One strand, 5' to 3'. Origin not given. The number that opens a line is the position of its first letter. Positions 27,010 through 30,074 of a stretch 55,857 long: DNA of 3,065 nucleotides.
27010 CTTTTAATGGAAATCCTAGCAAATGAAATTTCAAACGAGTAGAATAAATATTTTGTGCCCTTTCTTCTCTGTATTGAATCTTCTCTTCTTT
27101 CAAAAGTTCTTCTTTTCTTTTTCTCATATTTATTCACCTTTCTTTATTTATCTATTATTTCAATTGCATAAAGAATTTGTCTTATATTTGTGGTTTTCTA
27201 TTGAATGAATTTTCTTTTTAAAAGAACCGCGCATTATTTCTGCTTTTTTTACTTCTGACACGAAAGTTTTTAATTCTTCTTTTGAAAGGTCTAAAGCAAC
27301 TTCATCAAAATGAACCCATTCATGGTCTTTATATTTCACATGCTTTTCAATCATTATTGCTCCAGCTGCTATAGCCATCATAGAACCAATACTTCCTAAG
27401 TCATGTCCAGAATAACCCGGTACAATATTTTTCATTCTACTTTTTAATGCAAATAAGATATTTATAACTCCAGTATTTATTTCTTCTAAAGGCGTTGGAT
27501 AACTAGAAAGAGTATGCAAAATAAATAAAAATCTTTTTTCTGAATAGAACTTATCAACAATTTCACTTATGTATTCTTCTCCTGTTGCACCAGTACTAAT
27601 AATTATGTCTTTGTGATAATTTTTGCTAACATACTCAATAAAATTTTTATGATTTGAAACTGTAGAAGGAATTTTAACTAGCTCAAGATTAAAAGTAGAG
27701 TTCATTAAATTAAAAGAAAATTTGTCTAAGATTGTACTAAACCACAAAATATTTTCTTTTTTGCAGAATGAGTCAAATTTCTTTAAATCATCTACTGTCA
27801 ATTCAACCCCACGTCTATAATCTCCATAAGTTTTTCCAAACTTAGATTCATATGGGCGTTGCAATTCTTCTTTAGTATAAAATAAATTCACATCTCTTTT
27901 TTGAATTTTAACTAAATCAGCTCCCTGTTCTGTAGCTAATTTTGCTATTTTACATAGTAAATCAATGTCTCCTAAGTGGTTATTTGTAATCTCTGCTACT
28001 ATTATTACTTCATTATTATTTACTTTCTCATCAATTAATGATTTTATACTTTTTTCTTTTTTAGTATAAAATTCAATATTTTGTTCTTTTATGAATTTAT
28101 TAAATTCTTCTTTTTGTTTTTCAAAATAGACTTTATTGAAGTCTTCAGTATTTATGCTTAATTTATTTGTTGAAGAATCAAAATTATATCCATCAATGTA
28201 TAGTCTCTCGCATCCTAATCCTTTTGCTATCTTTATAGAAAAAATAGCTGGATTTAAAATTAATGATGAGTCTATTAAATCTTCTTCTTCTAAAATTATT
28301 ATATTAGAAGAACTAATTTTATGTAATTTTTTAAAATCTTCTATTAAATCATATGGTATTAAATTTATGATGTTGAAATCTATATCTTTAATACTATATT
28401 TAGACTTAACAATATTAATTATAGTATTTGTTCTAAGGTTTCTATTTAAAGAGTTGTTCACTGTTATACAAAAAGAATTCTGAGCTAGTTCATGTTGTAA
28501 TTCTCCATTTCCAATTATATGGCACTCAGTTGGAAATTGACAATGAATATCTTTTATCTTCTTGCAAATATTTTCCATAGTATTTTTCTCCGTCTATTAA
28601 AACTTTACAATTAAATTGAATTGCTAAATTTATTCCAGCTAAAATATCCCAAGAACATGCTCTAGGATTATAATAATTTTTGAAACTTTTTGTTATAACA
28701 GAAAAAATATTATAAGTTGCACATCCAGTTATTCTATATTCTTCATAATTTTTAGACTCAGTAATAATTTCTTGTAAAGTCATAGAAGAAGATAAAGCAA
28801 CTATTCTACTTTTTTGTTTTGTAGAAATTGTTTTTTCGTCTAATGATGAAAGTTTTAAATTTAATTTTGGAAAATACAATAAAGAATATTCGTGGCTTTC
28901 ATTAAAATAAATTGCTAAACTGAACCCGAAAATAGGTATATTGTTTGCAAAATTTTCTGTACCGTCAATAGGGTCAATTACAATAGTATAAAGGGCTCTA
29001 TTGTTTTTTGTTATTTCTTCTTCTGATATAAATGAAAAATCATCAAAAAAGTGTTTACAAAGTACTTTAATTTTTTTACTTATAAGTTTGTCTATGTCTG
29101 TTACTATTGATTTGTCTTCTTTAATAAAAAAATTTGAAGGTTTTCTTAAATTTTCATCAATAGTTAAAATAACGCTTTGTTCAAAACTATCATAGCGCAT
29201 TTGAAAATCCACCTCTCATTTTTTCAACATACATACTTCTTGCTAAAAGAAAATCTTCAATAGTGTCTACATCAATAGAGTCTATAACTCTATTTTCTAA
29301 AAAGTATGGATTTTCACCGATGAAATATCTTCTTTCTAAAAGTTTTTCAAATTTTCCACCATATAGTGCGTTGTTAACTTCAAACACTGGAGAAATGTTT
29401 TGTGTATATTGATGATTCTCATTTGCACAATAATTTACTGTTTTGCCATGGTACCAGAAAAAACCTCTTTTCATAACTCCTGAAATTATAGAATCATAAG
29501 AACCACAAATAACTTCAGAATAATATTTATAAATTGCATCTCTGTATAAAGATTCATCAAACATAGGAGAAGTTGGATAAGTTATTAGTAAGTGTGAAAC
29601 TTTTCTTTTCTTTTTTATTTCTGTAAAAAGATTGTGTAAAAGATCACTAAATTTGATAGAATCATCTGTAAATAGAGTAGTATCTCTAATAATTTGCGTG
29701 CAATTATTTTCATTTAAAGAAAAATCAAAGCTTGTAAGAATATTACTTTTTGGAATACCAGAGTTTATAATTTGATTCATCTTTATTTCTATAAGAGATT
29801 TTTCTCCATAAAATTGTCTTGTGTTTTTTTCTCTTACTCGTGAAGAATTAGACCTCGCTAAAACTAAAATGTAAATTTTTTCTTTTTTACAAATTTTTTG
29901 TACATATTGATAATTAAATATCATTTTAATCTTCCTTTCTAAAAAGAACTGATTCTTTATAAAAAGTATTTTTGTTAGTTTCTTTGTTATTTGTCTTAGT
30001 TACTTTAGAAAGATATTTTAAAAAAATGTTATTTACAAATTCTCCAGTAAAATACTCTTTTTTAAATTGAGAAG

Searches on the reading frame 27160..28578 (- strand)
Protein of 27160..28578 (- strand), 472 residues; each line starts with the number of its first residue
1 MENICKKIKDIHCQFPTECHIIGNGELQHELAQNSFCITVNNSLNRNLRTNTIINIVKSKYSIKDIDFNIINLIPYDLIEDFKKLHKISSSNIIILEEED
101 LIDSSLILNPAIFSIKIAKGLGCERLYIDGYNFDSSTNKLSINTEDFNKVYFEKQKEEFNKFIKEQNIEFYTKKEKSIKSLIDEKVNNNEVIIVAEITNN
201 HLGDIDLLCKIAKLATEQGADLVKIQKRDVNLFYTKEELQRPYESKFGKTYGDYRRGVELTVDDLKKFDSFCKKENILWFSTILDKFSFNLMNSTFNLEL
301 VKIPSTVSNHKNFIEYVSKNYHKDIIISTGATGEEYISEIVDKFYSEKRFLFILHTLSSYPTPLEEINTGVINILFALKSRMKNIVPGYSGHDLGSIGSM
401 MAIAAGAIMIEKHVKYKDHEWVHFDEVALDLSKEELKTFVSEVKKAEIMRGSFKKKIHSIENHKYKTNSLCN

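Call 9: search_protein_families(library=pfam, proteins=[window:27160-28578:-], max_evalue=0.01)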
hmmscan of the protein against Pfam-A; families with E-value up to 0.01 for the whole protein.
window:27160-28578:- (472 aa): 1 family
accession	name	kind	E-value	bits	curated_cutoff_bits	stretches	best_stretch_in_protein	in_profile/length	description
PF03102.20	NeuB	-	6.9e-44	150.5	22.1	1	213-454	3-240/241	NeuB family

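Call 24: search_solved_structures(query=window:27160-28578:-, max_evalue=0.001)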
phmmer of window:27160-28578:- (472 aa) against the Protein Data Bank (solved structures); distinct sequences matched with E-value up to 0.001: 8.
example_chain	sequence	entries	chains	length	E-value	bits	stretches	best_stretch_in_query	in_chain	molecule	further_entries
8h2c_A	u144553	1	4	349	1.4e-21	80.3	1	188-455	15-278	Pseudaminic acid synthase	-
1vli_A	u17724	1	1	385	1.3e-18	70.5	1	190-469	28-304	Spore coat polysaccharide biosynthesis protein spsE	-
6ncs_A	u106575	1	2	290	2.2e-15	59.8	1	187-456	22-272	N-acetylneuraminic acid (Sialic acid) synthetase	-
2wqp_A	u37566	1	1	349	1.2e-12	50.7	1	188-415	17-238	POLYSIALIC ACID CAPSULE BIOSYNTHESIS PROTEIN SIAC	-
1xuu_A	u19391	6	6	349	6.1e-12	48.5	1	188-415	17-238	polysialic acid capsule biosynthesis protein SiaC | N-acetylneuraminate synthase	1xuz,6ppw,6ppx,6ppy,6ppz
4ipi_A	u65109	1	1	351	6.1e-12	48.5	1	188-415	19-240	Polysialic acid capsule biosynthesis protein SiaC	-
4ipj_A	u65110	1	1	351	6.1e-12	48.5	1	188-415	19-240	Polysialic acid capsule biosynthesis protein SiaC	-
3g8r_A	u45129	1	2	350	2.2e-10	43.3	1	192-417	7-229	Probable spore coat polysaccharide biosynthesis protein E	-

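Call 28: search_protein_families(library=ncbifam, proteins=[window:27160-28578:-], max_evalue=0.01)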
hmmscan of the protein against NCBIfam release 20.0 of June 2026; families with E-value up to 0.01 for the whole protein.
window:27160-28578:- (472 aa): 2 families
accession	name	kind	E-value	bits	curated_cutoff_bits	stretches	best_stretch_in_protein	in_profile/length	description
TIGR03569.1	NeuB_NnaB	equivalog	1.3e-38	132.9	399.65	1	192-464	2-272/329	N-acetylneuraminate synthase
TIGR03586.1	PseI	equivalog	3.5e-32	111.9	340.25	1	191-464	2-271/327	pseudaminic acid synthase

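Call 29: search_protein_families(library=phrogs, proteins=[window:27160-28578:-], max_evalue=0.001)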
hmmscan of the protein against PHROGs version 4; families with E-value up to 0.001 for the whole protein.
window:27160-28578:- (472 aa): 0 families

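Call 37: find_related_loci(query=window:27160-28578:-, collection=viral_contigs, flank=10000)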
Query window:27160-28578:- (472 aa) in viral_contigs; peptide patterns used: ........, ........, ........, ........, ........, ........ (x = any residue, [..] = any of these).
10 stretches matched a pattern, but none encodes a relative of the query by tblastn (E <= 1e-3).

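Call 70: find_homologous_proteins(query=window:27160-28578:-, max_evalue=1e-10)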
Query window:27160-28578:- (472 aa): 512 proteins with E <= 1e-10 among 8000 candidates; the best 120 are listed.
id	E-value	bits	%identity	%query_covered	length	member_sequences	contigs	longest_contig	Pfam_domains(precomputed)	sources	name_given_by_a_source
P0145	0.0e+0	1039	100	100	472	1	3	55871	PF03102.21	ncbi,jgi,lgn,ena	-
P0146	1.0e-135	471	49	100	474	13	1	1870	PF03102.21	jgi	-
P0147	3.9e-112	394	43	99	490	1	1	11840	PF03102.21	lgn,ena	-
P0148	5.7e-106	373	42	89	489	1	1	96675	PF03102.21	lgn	-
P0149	1.2e-99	352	41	99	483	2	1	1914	PF03102.21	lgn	-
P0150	1.2e-88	316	46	70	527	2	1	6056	PF03102.21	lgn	-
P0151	5.3e-88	314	51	61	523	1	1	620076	PF03102.21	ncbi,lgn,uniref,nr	ncbi:N-acetylneuraminate synthase family protein [Sphingobacterium corticibacter]|uniref:N-acetylneu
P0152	1.4e-87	313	46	70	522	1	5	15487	PF03102.21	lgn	-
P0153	5.0e-87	311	46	69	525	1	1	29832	PF03102.21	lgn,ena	-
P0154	8.7e-87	310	45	70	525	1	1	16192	PF03102.21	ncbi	-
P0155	1.2e-86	310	49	61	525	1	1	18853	PF03102.21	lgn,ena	-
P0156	4.6e-86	308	47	69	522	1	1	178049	PF03102.21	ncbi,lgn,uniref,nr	ncbi:N-acetylneuraminate synthase family protein [Sphingobacterium wenxiniae]|uniref:N-acetylneurami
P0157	5.3e-86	307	45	70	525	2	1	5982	PF03102.21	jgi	jgi:N-acetylneuraminate synthase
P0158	8.3e-86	307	50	61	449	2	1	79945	PF03102.21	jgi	jgi:sialic acid synthase SpsE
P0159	8.8e-86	307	46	69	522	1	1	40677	PF03102.21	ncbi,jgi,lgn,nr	ncbi:MAG: N-acetylneuraminate synthase family protein [Flavobacteriaceae bacterium]|jgi:N-acetylneur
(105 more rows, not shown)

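Call 74: find_encoding_contigs(protein=P0156, flank=8000, max_places=1)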
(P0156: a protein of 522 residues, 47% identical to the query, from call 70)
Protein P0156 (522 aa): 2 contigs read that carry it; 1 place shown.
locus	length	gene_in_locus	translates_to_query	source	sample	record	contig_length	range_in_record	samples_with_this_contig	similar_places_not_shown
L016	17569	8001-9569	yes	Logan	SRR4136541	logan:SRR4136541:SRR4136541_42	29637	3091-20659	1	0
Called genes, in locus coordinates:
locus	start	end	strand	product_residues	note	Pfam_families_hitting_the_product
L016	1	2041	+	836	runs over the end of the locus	PF02563:Poly_export, PF10531:SLBB, PF22461:SLBB_2, PF10531:SLBB, PF22461:SLBB_2, PF10531:SLBB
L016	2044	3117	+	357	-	-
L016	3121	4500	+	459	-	PF03721:UDPG_MGDP_dh_N, PF00984:UDPG_MGDP_dh, PF03720:UDPG_MGDP_dh_C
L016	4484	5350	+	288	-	PF01061:ABC2_membrane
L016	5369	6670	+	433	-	PF00005:ABC_tran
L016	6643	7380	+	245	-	PF02348:CTP_transf_3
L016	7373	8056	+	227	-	PF00459:Inositol_P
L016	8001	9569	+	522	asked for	PF03102:NeuB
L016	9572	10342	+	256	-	PF00777:Glyco_transf_29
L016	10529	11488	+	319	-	PF00535:Glycos_transf_2, PF10111:Glyco_tranf_2_2, PF13506:Glyco_transf_21 (weak), PF13641:Glyco_tranf_2_3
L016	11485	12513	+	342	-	PF00535:Glycos_transf_2, PF10111:Glyco_tranf_2_2, PF13641:Glyco_tranf_2_3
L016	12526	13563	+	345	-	-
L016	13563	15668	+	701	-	PF00535:Glycos_transf_2, PF10111:Glyco_tranf_2_2, PF13641:Glyco_tranf_2_3, PF00534:Glycos_transf_1, PF13692:Glyco_trans_1_4, PF20706:GT4-conflict (weak)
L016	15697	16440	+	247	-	PF00535:Glycos_transf_2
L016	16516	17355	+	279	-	PF00722:Glyco_hydro_16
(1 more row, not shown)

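Call 82: predict_structure(alignment_id=A3)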
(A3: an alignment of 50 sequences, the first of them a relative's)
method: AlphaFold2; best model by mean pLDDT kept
length: 472 residues; sequences in the alignment: 50
mean_pLDDT: 88.3   pTM: 0.70
mean pLDDT of the five models: 88.3, 88.0, 86.0, 85.8, 85.7
residues with pLDDT >= 90: 273; 70-90: 156; 50-70: 41; < 50: 2
segments of 3 or more residues with pLDDT < 50: none
pLDDT, mean of each block of 10 residues (from residue 1): 80 83 74 81 63 83 87 90 85 82 65 91 87 72 73 88 81 78 95 93 92 96 97 96 95 95 97 95 96 96 89 95 95 92 96 93 91 95 97 94 98 89 84 97 94 85 82 74
secondary structure, 60 per line:
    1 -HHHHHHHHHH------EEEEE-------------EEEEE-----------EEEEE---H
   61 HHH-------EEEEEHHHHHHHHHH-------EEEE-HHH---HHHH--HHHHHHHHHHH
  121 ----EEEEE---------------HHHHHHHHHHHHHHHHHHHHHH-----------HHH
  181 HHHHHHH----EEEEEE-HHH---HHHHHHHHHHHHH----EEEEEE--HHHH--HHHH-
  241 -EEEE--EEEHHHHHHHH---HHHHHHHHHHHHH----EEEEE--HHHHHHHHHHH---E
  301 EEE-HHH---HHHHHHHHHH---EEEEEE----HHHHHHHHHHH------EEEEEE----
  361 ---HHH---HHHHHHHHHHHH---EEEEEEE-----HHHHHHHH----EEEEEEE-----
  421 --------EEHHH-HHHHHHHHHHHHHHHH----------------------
elements in order: H2-11 E18-22 E36-40 E52-56 H60-63 E71-75 H76-85 E93-96 H104-107 H110-120 E125-129 H145-166 H178-187 E192-197 H205-217 E222-227 H230-233 H236-239 E242-245 E248-250 H251-258 H262-274 E279-283 H286-296 E300-303 H311-320 E324-329 H334-344 E351-356 H370-381 E385-391 H397-404 E409-415 H435-450

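Call 84: fold_search(model_id=the predicted structure, library=pdb)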
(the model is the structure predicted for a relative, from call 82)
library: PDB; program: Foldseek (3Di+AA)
matches with E <= 10: 1832; with E <= 0.001: 361
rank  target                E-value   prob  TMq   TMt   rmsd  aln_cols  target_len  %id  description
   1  6ncs_A                2.5e-15  1.00  0.48  0.78   3.6       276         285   25  Crystal structure of N-acetylneuraminic acid (Sialic acid) synthetase from Leptospira borgpetersenii serovar Hardjo-bo (released 2018-12-26)
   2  8h2c_A                8.4e-15  1.00  0.50  0.67   4.0       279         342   29  Crystal structure of the pseudaminic acid synthase PseI from Campylobacter jejuni (released 2022-11-09)
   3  4ipi                  1.1e-14  1.00  0.50  0.66   3.8       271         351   22  Crystal Structure of R314A N-acetyl Neuraminic Acid Synthase from Neiserria meningitidis with Malate bound (released 2013-04-10)
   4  8h2c_C                1.1e-14  1.00  0.50  0.67   3.7       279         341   29  Crystal structure of the pseudaminic acid synthase PseI from Campylobacter jejuni (released 2022-11-09)
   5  8h2c_D                1.1e-14  1.00  0.50  0.68   3.7       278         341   28  Crystal structure of the pseudaminic acid synthase PseI from Campylobacter jejuni (released 2022-11-09)
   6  8h2c_B                1.3e-14  1.00  0.48  0.66   3.7       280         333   28  Crystal structure of the pseudaminic acid synthase PseI from Campylobacter jejuni (released 2022-11-09)
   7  1xuu                  1.9e-14  1.00  0.49  0.66   3.9       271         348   22  Crystal structure of sialic acid synthase (NeuB) in complex with Mn2+ and Malate from Neisseria meningitidis (released 2004-11-02)
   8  4ipj                  2.0e-14  1.00  0.49  0.65   3.8       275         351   23  Crystal Structure of R314K N-acetyl Neuraminic Acid Synthase from Neiserria meningitidis with Malate bound (released 2013-04-10)
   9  2wqp                  3.2e-14  1.00  0.49  0.65   4.0       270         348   22  Crystal structure of sialic acid synthase NeuB-inhibitor complex (released 2009-09-15)
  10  1vli                  7.2e-14  1.00  0.45  0.59  10.0       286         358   25  Crystal structure of Spore coat polysaccharide biosynthesis protein spsE (BSU37870) from Bacillus subtilis at 2.38 A res (released 2004-09-21)
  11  3g8r_B                1.3e-13  1.00  0.49  0.67   3.7       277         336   21  Crystal structure of putative spore coat polysaccharide biosynthesis protein E from Chromobacterium violaceum ATCC 124 (released 2009-04-07)
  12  3g8r_A                3.3e-13  1.00  0.49  0.67   3.4       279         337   21  Crystal structure of putative spore coat polysaccharide biosynthesis protein E from Chromobacterium violaceum ATCC 124 (released 2009-04-07)
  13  3stg_B                4.4e-07  1.00  0.42  0.69   4.9       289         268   11  Crystal structure of A58P, DEL(N59), and loop 7 truncated mutant of 3-deoxy-D-manno-octulosonate 8-phosphate synthase  (released 2011-11-23)
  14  3pg8_B                5.2e-07  1.00  0.40  0.68   3.7       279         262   13  Truncated form of 3-deoxy-D-arabino-heptulosonate 7-phosphate synthase from Thermotoga maritima (released 2011-01-26)
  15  3stg_A                6.0e-07  1.00  0.39  0.66   5.4       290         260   12  Crystal structure of A58P, DEL(N59), and loop 7 truncated mutant of 3-deoxy-D-manno-octulosonate 8-phosphate synthase  (released 2011-11-23)
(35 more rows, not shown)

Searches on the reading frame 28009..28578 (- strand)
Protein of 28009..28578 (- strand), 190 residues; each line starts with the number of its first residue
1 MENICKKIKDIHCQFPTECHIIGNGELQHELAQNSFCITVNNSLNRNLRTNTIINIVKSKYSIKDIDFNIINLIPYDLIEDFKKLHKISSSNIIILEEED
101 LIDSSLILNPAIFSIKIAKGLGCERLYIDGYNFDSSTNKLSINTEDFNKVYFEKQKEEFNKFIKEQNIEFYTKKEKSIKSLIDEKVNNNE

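Call 62: search_protein_families(library=pfam, proteins=[window:28009-28578:-], max_evalue=1)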
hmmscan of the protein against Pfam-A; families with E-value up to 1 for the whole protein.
window:28009-28578:- (190 aa): 0 families

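Call 87: search_solved_structures(query=A5, max_evalue=10)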
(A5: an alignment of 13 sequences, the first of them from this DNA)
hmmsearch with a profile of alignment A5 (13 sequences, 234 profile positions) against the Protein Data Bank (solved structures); distinct sequences matched with E-value up to 10: 0.

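Call 88: search_protein_families(library=pfam, alignment_id=A5, max_evalue=1)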
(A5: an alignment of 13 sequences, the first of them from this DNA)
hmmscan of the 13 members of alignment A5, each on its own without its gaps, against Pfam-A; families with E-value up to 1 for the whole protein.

A. member 1, seq(185 aa): 0 families

B. families by the number of members that match (of 13 scanned): 5 families
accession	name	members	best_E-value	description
PF01973.23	MptE-like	2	0.0096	6-hydroxymethylpterin diphosphokinase MptE-like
PF08616.15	SPA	1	0.015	Stabilization of polarity axis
PF15569.11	Imm40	1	0.023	Immunity protein 40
PF14164.11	YqzH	1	0.069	YqzH-like protein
PF17573.8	GA-like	1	0.21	GA-like domain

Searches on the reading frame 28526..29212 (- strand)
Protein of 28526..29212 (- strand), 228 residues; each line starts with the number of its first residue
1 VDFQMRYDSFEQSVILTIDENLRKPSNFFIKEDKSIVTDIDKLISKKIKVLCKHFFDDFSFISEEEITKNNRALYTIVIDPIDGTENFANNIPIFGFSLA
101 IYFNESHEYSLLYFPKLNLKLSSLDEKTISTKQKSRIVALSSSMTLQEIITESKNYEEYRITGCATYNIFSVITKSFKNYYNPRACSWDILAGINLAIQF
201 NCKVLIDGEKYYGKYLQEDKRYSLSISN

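Call 9: search_protein_families(library=pfam, proteins=[window:28526-29212:-], max_evalue=0.01)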
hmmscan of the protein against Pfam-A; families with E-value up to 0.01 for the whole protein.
window:28526-29212:- (228 aa): 1 family
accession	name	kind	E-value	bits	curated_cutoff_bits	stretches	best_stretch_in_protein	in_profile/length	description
PF00459.30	Inositol_P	-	2.7e-21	76.7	27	1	14-196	16-227/271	Inositol monophosphatase family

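Call 27: search_solved_structures(query=window:28526-29212:-, max_evalue=0.001)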
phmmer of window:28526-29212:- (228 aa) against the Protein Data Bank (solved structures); distinct sequences matched with E-value up to 0.001: 28.
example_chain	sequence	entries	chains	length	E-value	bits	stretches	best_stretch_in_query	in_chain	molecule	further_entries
2pcr_A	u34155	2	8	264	8.3e-11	45.1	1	24-116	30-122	Inositol-1-monophosphatase | Fructose-1,6-bisphosphatase/inositol-1-monophosphatase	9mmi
2p3n_A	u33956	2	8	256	1.2e-10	44.6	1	34-159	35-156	Inositol-1-monophosphatase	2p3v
2bji_A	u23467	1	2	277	3.8e-09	39.6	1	18-114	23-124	INOSITOL-1(OR 4)-MONOPHOSPHATASE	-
4as5_A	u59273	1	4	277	8.6e-09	38.5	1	19-114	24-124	INOSITOL MONOPHOSPHATASE 1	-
1vdw_A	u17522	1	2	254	1e-08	38.2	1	42-118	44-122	hypothetical protein PH1897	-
7vce_A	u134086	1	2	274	2.6e-08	36.9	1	20-114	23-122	Inositol monophosphatase 1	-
1awb_A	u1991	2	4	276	2.6e-08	36.9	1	20-114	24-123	MYO-INOSITOL MONOPHOSPHATASE | INOSITOL MONOPHOSPHATASE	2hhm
1ima_A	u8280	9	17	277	2.7e-08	36.9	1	20-114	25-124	INOSITOL MONOPHOSPHATASE | INOSITOL MONOPHOSPHATASE 1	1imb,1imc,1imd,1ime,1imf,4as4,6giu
1xi6_A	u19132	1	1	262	2.7e-08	36.9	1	58-116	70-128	extragenic suppressor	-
6zk0_AAA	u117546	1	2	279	2.8e-08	36.8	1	20-114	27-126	Inositol monophosphatase 1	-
1dk4_A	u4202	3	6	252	6.7e-08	35.6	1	58-113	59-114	INOSITOL MONOPHOSPHATASE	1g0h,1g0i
5zhh_A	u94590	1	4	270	1.2e-06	31.5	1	36-116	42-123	Inositol-1-monophosphatase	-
9vep_A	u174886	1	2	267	3.3e-06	30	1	33-118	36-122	Inositol-1-monophosphatase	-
5i3s_A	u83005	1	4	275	4.9e-06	29.5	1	36-201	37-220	Inositol monophosphatase family protein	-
3t0j_A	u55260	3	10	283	5.3e-06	29.4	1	36-201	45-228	Inositol monophosphatase family protein | Inositol monophosphatase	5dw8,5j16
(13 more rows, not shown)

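Call 28: search_protein_families(library=ncbifam, proteins=[window:28526-29212:-], max_evalue=0.01)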
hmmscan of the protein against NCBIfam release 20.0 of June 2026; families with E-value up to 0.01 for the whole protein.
window:28526-29212:- (228 aa): 6 families
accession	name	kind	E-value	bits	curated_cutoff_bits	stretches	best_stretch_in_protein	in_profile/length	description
TIGR02067.1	his_9_HisN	equivalog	1.9e-14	53.7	275.15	1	29-148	28-147/252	histidinol-phosphatase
NF009321.0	PRK12676.1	equivalog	4e-12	45.7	264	1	40-113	47-121/264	bifunctional fructose-bisphosphatase/inositol-phosphate phosphatase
NF008027.1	PRK10757.1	equivalog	3e-08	32.9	332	1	33-122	36-126/267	inositol-1-monophosphatase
NF010678.0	PRK14076.1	equivalog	4.9e-07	29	493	1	59-103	63-110/570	bifunctional NADP phosphatase/NAD kinase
TIGR01331.1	bisphos_cysQ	equivalog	3e-06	27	228.8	1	24-135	22-137/250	3'(2'),5'-bisphosphate nucleotidase CysQ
NF008182.0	PRK10931.1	equivalog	2.1e-05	23.7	379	1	23-136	23-139/246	3'(2'),5'-bisphosphate nucleotidase CysQ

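Call 29: search_protein_families(library=phrogs, proteins=[window:28526-29212:-], max_evalue=0.001)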
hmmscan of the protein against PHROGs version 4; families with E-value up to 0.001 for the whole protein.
window:28526-29212:- (228 aa): 0 families

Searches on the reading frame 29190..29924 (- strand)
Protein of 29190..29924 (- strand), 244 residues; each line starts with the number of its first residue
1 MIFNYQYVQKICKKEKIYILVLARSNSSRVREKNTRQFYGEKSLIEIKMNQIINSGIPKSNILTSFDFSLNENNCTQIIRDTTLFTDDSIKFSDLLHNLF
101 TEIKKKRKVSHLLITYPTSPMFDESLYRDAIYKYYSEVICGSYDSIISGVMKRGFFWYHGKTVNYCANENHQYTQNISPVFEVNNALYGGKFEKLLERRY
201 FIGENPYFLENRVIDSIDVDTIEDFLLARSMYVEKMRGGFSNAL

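Call 10: search_protein_families(library=pfam, proteins=[window:29190-29924:-], max_evalue=0.01)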
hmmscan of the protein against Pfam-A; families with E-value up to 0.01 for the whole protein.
window:29190-29924:- (244 aa): 1 family
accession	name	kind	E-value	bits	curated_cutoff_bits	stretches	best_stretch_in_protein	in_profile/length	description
PF02348.25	CTP_transf_3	-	0.00088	19.6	22.6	1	19-58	2-40/217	Cytidylyltransferase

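Call 25: search_solved_structures(query=window:29190-29924:-, max_evalue=1)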
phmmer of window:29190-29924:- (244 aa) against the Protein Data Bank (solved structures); distinct sequences matched with E-value up to 1: 4.
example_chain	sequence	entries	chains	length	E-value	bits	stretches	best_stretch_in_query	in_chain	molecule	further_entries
6ifd_A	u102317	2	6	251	0.00039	23.5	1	20-226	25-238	CMP-N-acetylneuraminate Synthetase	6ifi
6nu2_AR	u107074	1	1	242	0.36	13.8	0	189-227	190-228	28S ribosomal protein S22, mitochondrial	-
9ojm_R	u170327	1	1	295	0.58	13.1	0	189-227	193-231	Small ribosomal subunit protein mS22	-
3j9m_AR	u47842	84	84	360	0.91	12.5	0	189-227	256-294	mS22 | 28S ribosomal protein S22, mitochondrial | Small ribosomal subunit protein mS22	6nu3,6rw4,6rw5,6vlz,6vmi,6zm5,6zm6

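Call 28: search_protein_families(library=ncbifam, proteins=[window:29190-29924:-], max_evalue=0.01)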
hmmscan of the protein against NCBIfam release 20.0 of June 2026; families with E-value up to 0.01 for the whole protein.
window:29190-29924:- (244 aa): 1 family
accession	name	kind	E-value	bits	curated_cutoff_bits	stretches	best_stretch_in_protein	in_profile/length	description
TIGR03584.1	PseF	equivalog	2.5e-12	46.9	205.7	1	20-232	3-220/222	pseudaminic acid cytidylyltransferase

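Call 29: search_protein_families(library=phrogs, proteins=[window:29190-29924:-], max_evalue=0.001)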
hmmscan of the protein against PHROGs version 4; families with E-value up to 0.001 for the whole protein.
window:29190-29924:- (244 aa): 0 families
